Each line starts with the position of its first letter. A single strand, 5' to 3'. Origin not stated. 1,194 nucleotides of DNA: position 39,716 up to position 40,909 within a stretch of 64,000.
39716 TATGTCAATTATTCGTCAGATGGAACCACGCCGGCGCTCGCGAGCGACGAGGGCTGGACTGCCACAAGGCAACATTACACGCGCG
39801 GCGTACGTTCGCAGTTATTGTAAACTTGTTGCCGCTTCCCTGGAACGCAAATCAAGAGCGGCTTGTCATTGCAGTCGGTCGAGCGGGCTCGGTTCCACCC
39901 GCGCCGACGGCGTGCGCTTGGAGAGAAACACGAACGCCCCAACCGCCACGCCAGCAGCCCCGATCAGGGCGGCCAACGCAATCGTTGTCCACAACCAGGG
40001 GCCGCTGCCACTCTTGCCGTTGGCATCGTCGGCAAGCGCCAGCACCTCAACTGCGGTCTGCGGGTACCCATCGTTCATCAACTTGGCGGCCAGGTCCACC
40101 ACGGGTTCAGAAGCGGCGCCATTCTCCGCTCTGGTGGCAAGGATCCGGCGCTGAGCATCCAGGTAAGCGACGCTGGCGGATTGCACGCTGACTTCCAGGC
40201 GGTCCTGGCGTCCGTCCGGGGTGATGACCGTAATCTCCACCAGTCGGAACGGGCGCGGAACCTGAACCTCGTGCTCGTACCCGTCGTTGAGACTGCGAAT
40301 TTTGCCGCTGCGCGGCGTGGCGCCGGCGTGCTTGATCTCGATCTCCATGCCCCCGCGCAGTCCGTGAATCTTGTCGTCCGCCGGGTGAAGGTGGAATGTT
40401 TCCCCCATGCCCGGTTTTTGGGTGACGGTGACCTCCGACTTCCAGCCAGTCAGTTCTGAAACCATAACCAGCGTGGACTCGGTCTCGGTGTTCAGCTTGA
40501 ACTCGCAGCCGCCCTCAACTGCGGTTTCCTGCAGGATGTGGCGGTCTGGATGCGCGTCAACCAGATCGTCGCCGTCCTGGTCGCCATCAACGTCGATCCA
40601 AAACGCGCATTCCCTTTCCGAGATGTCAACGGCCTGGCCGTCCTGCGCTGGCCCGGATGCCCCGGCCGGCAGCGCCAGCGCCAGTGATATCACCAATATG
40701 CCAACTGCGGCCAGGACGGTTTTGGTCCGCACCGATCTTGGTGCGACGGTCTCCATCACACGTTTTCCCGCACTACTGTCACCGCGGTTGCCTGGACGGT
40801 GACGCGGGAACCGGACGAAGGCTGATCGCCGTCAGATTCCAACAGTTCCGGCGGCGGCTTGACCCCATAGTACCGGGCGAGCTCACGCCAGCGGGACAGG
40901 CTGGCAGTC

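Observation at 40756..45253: IS21 element splits a large gene; the flanks rejoin in frame at the inverted-repeat ends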

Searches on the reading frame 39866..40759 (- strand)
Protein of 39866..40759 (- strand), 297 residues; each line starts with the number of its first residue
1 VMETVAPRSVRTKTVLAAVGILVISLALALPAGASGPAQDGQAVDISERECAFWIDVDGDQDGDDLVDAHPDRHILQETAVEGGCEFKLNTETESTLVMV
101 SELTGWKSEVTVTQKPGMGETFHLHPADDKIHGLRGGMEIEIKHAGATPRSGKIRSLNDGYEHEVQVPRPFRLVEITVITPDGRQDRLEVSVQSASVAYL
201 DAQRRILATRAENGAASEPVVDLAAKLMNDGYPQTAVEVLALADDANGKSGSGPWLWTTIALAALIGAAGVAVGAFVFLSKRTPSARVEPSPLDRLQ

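Call 4: search_protein_families(library=pfam, proteins=[window:39866-40759:-], max_evalue=0.01)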
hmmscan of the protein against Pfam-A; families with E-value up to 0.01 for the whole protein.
window:39866-40759:- (297 aa): 0 families

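Call 18: search_protein_families(library=ncbifam, proteins=[window:39866-40759:-], max_evalue=0.1)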
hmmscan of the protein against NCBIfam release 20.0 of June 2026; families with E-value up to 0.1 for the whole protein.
window:39866-40759:- (297 aa): 0 families

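Call 19: search_protein_families(library=padloc, proteins=[window:39866-40759:-], max_evalue=0.1)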
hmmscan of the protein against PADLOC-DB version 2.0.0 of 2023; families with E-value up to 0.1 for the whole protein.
window:39866-40759:- (297 aa): 0 families
